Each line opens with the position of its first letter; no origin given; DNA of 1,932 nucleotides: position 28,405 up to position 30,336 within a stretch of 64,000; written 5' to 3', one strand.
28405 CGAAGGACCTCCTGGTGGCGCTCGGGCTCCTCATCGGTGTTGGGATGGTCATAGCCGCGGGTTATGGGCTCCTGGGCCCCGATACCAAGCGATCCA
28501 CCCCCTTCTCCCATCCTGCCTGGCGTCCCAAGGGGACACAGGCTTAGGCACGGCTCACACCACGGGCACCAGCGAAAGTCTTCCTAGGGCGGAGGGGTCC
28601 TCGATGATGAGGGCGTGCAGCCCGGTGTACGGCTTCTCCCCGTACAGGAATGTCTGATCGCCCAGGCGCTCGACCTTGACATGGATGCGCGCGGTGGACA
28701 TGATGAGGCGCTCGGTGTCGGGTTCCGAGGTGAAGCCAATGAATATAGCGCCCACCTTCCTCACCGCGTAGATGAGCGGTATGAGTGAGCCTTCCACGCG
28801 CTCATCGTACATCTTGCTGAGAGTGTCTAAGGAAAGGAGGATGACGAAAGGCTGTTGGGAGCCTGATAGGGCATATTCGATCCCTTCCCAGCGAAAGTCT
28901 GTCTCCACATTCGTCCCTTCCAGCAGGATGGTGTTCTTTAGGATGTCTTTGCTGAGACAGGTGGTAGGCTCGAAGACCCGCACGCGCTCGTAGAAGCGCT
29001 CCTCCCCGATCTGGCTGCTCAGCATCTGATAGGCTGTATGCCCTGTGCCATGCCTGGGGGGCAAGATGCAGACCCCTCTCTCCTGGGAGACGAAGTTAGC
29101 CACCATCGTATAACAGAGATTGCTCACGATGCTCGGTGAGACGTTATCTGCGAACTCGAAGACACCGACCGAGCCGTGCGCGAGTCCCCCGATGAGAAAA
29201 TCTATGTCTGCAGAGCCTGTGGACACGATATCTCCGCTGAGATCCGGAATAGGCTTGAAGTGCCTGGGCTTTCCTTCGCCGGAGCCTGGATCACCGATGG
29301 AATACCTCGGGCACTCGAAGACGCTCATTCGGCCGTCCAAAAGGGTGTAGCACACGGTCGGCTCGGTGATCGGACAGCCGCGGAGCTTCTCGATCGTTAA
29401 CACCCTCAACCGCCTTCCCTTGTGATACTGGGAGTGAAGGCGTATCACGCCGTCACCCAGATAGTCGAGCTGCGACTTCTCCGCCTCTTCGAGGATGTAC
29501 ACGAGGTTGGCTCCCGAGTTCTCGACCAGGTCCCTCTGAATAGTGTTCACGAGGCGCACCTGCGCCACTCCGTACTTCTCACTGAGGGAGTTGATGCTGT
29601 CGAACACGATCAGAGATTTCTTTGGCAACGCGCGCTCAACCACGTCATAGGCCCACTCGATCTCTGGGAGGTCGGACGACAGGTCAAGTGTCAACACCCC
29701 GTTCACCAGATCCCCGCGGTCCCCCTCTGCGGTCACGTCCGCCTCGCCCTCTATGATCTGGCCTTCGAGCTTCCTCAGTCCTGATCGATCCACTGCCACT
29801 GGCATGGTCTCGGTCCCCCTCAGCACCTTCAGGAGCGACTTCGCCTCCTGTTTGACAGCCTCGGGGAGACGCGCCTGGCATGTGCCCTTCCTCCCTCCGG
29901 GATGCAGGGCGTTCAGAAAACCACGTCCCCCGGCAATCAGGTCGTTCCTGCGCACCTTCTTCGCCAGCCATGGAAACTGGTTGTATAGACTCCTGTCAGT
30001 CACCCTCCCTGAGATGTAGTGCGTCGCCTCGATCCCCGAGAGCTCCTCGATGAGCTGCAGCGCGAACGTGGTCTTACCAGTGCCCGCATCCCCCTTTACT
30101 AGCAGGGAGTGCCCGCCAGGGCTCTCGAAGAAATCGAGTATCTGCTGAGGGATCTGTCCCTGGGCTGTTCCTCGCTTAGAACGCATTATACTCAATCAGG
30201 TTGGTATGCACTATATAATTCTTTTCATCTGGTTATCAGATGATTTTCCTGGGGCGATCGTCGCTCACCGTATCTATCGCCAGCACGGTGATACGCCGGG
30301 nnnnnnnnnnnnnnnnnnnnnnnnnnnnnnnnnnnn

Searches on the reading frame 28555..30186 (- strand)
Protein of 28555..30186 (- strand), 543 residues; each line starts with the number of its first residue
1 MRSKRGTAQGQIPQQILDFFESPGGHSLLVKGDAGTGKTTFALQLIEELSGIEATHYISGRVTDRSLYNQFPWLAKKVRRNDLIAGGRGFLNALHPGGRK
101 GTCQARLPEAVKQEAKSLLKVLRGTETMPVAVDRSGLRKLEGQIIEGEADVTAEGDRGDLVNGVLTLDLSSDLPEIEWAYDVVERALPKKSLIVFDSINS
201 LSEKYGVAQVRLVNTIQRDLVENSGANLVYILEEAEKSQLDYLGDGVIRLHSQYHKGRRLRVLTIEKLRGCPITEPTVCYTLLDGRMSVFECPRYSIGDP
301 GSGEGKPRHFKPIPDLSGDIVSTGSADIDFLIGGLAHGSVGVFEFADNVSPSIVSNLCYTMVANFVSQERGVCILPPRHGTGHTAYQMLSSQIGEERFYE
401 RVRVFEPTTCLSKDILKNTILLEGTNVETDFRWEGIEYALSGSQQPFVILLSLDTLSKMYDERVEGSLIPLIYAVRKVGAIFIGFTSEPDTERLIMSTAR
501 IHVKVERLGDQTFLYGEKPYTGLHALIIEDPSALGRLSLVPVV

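Call 21: find_homologous_proteins(query=window:28555-30186:-, max_evalue=1e-20)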
Query window:28555-30186:- (543 aa): 424 proteins with E <= 1e-20 among 8000 candidates; the best 120 are listed.
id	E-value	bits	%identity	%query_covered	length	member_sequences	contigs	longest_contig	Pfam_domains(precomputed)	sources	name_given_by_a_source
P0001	0.0e+0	1222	100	100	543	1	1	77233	PF06745.20,PF07088.17,PF23442.2,PF20440.4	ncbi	ncbi:MAG: gas vesicle protein GvpD P-loop domain-containing protein [Candidatus Thermoplasmatota arc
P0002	3.0e-175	602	53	99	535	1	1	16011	PF06745.20,PF07088.17,PF23442.2,PF20440.4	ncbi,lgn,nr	ncbi:MAG: DUF2075 domain-containing protein [Euryarchaeota archaeon]|nr:DUF2075 domain-containing pr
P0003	3.4e-150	519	47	99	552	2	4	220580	PF06745.20,PF07088.17,PF05729.19,PF23442.2,PF20440.4,PF13191.13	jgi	jgi:KaiC/GvpD/RAD55 family RecA-like ATPase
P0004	1.4e-144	501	46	98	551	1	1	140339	PF06745.20,PF07088.17,PF05729.19,PF23442.2,PF20440.4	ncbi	ncbi:MAG: gas vesicle protein GvpD P-loop domain-containing protein [Methanobacteriota archaeon]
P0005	5.1e-141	489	44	98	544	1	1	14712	PF06745.20,PF07088.17,PF05729.19,PF20440.4,PF13191.13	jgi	jgi:KaiC/GvpD/RAD55 family RecA-like ATPase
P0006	3.5e-139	483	45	98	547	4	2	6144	PF06745.20,PF07088.17,PF23442.2,PF20440.4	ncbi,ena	-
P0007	1.4e-128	448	42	98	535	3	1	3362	PF06745.20,PF07088.17,PF23442.2,PF20440.4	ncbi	-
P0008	2.3e-124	434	42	98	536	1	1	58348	PF06745.20,PF07088.17,PF23442.2,PF20440.4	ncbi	-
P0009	1.4e-123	431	44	95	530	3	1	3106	PF06745.20,PF07088.17,PF20440.4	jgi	-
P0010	1.9e-123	431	42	99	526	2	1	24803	PF06745.20,PF07088.17,PF23442.2,PF20440.4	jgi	jgi:KaiC/GvpD/RAD55 family RecA-like ATPase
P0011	2.2e-123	431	42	98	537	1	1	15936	PF06745.20,PF07088.17,PF20440.4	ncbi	-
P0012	4.0e-122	427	42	95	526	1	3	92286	PF06745.20,PF07088.17,PF23442.2,PF20440.4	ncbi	-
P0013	2.1e-121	424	42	99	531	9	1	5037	PF06745.20,PF07088.17,PF20440.4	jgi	-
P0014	4.1e-121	423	41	98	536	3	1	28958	PF06745.20,PF07088.17,PF23442.2,PF20440.4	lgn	-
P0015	6.2e-121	423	41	98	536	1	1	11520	PF06745.20,PF07088.17,PF23442.2,PF20440.4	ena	-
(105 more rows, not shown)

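Call 22: find_encoding_contigs(protein=P0001, flank=10000, max_places=3)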
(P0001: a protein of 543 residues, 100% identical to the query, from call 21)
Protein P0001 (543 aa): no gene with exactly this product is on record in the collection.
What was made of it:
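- On REP/BIME (GTAG- or CGTC-tagged palindromic repeats): The rest of the genome could not be fetched (call 22).
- Tried and rejected: The window's own contig could not be fetched (call 22).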

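Call 23: find_encoding_contigs(protein=P0002, flank=10000, max_places=3)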
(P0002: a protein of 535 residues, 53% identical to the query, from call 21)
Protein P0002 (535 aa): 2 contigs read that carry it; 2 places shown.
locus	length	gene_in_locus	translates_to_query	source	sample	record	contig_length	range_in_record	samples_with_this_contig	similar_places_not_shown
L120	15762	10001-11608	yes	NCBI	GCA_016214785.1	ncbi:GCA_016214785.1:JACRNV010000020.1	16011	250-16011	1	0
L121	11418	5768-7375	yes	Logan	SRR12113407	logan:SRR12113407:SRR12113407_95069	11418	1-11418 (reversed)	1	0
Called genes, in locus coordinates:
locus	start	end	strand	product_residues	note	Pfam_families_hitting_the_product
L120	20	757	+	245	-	PF00154:RecA_N, PF06745:ATPase, PF23442:DUF7125 (weak)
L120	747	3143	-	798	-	PF00072:Response_reg, PF08448:PAS_4, PF13188:PAS_8 (weak), PF13426:PAS_9, PF00989:PAS (weak), PF13188:PAS_8 (weak), PF13426:PAS_9, PF18546:MetOD1, +1 more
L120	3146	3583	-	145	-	PF00072:Response_reg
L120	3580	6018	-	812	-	PF00989:PAS, PF08448:PAS_4, PF13188:PAS_8, PF08447:PAS_3, PF13426:PAS_9, PF08447:PAS_3, PF08448:PAS_4, PF01590:GAF, +11 more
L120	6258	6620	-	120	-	PF12840:HTH_20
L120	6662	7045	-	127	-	PF01978:TrmB (weak), PF12840:HTH_20, PF09339:HTH_IclR, PF13412:HTH_24 (weak)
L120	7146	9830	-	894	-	PF17963:Big_9, PF17803:Cadherin_4 (weak), PF17892:Cadherin_5, PF17963:Big_9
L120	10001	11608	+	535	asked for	PF07088:GvpD_P-loop, PF06745:ATPase, PF23442:DUF7125 (weak), PF20440:GvpD_bR2 (faint)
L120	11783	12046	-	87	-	-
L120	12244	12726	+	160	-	-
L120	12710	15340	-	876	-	PF00931:NB-ARC (weak), PF01637:ATPase_2 (weak), PF13191:AAA_16 (weak), PF13401:AAA_22 (faint), PF14938:SNAP, PF17874:TPR_MalT, PF13424:TPR_12, PF17874:TPR_MalT (weak), +6 more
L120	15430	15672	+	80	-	-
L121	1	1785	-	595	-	?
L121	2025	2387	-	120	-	PF12840:HTH_20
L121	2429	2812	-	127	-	PF01978:TrmB (weak), PF12840:HTH_20, PF09339:HTH_IclR, PF13412:HTH_24 (weak)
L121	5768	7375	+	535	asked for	PF07088:GvpD_P-loop, PF06745:ATPase, PF23442:DUF7125 (weak), PF20440:GvpD_bR2 (faint)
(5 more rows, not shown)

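Call 24: find_encoding_contigs(protein=P0003, flank=10000, max_places=4)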
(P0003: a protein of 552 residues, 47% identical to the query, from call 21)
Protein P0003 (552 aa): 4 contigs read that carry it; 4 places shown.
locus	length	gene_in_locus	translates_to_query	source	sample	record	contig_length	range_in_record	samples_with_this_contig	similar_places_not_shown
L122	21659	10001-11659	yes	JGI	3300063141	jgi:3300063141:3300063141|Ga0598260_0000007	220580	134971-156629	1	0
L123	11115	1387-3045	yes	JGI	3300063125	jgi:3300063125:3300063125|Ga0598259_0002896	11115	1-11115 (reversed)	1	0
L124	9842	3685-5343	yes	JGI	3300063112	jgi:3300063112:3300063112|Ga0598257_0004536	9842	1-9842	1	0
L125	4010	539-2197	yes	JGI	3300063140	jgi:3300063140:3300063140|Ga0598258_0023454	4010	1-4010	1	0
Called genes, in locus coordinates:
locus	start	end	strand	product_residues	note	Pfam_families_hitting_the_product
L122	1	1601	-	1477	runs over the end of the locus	PF00072:Response_reg, PF00989:PAS, PF08447:PAS_3, PF13426:PAS_9, PF08448:PAS_4, PF08447:PAS_3, PF08448:PAS_4, PF00989:PAS, +11 more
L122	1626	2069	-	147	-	PF00072:Response_reg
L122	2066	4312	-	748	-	PF08447:PAS_3 (weak), PF08448:PAS_4, PF13426:PAS_9, PF00989:PAS, PF08448:PAS_4, PF13426:PAS_9, PF00512:HisKA, PF02518:HATPase_c, +4 more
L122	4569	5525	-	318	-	PF10543:ORF6N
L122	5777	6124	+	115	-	-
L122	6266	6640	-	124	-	-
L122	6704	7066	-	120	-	PF01978:TrmB (weak), PF12840:HTH_20 (weak), PF13412:HTH_24 (faint)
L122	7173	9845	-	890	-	PF17803:Cadherin_4 (faint), PF17892:Cadherin_5, PF17963:Big_9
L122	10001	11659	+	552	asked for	PF07088:GvpD_P-loop, PF13191:AAA_16 (faint), PF05729:NACHT (faint), PF07088:GvpD_P-loop (weak), PF23442:DUF7125 (faint), PF06745:ATPase (weak), PF20440:GvpD_bR2 (faint)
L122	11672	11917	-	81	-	-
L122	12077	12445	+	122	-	PF12840:HTH_20 (faint), PF13412:HTH_24 (weak)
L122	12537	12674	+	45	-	-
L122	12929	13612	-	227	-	PF06745:ATPase, PF23442:DUF7125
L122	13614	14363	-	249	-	-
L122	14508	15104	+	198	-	-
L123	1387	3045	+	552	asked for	PF07088:GvpD_P-loop, PF13191:AAA_16 (faint), PF05729:NACHT (faint), PF07088:GvpD_P-loop (weak), PF23442:DUF7125 (faint), PF06745:ATPase (weak), PF20440:GvpD_bR2 (faint)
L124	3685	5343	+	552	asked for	PF07088:GvpD_P-loop, PF13191:AAA_16 (faint), PF05729:NACHT (faint), PF07088:GvpD_P-loop (weak), PF23442:DUF7125 (faint), PF06745:ATPase (weak), PF20440:GvpD_bR2 (faint)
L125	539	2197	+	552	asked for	PF07088:GvpD_P-loop, PF13191:AAA_16 (faint), PF05729:NACHT (faint), PF07088:GvpD_P-loop (weak), PF23442:DUF7125 (faint), PF06745:ATPase (weak), PF20440:GvpD_bR2 (faint)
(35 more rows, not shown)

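Call 25: find_encoding_contigs(protein=P0004, flank=10000, max_places=3)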
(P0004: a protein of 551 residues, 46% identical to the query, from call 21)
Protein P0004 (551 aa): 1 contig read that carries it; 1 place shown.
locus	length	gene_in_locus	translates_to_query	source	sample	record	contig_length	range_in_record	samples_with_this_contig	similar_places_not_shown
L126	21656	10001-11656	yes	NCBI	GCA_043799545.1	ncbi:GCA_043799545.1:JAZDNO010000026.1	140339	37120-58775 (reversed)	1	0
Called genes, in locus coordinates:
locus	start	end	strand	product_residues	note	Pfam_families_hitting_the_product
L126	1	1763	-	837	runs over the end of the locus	PF00989:PAS, PF08447:PAS_3, PF08448:PAS_4, PF13426:PAS_9, PF00989:PAS, PF13426:PAS_9, PF00989:PAS, PF08448:PAS_4, +8 more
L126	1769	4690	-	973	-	PF01339:CheB_methylest, PF03705:CheR_N, PF01739:CheR, PF08448:PAS_4 (faint), PF13596:PAS_10, PF00989:PAS, PF13188:PAS_8 (faint), PF13426:PAS_9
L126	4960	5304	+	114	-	-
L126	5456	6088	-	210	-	PF12686:DUF3800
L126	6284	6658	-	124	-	-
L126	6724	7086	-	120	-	PF01978:TrmB (weak), PF12840:HTH_20 (weak), PF09339:HTH_IclR (weak)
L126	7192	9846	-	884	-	PF17803:Cadherin_4 (faint), PF17892:Cadherin_5 (faint), PF17963:Big_9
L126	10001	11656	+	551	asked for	PF06745:ATPase (faint), PF07088:GvpD_P-loop, PF05729:NACHT (faint), PF23442:DUF7125 (faint), PF07088:GvpD_P-loop (weak), PF20440:GvpD_bR2 (faint)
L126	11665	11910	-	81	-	-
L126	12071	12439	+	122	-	PF13412:HTH_24 (weak)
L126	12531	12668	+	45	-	-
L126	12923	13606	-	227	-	PF06745:ATPase, PF23442:DUF7125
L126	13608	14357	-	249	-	-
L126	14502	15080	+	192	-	-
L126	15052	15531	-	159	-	PF05763:DUF835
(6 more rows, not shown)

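Call 86: list_cluster_members(proteins=[P0001, P0123])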
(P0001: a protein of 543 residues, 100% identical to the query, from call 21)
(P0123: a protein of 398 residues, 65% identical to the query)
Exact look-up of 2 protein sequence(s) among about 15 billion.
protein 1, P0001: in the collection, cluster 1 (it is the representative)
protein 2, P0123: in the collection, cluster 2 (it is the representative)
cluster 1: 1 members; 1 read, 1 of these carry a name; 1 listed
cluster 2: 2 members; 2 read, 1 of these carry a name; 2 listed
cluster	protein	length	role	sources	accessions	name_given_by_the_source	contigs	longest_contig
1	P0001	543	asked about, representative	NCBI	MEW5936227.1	MAG: gas vesicle protein GvpD P-loop domain-containing protein [Candidatus ...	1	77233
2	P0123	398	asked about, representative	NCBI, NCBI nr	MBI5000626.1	MAG: bifunctional phosphopantothenoylcysteine decarboxylase/phosphopantothenate--cysteine ... | bifunctional phosphopantothenoylcysteine decarboxylase/phosphopantothenate--cysteine ...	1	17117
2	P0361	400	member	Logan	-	-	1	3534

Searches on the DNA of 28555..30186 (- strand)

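Call 62: search_rna_families(sources=[L120, L122, L126, L193, L194, L192, L129, L123], threshold=gathering)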
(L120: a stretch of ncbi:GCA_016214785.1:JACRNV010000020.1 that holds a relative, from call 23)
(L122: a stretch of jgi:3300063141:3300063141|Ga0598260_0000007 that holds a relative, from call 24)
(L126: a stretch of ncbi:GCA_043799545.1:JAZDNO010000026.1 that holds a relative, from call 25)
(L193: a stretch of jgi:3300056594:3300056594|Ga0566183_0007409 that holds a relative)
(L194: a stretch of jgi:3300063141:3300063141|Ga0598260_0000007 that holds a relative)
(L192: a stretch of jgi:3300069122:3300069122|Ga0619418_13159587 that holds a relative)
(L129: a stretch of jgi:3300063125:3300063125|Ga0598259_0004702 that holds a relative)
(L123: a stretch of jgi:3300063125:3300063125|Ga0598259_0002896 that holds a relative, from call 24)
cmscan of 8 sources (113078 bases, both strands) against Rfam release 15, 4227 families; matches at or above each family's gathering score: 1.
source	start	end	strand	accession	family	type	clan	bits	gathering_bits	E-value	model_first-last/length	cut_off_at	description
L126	5382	5453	+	RF02984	DUF3800-X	Gene; sRNA;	-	69.5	38.2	4.9e-13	1-73/73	no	DUF3800-X RNA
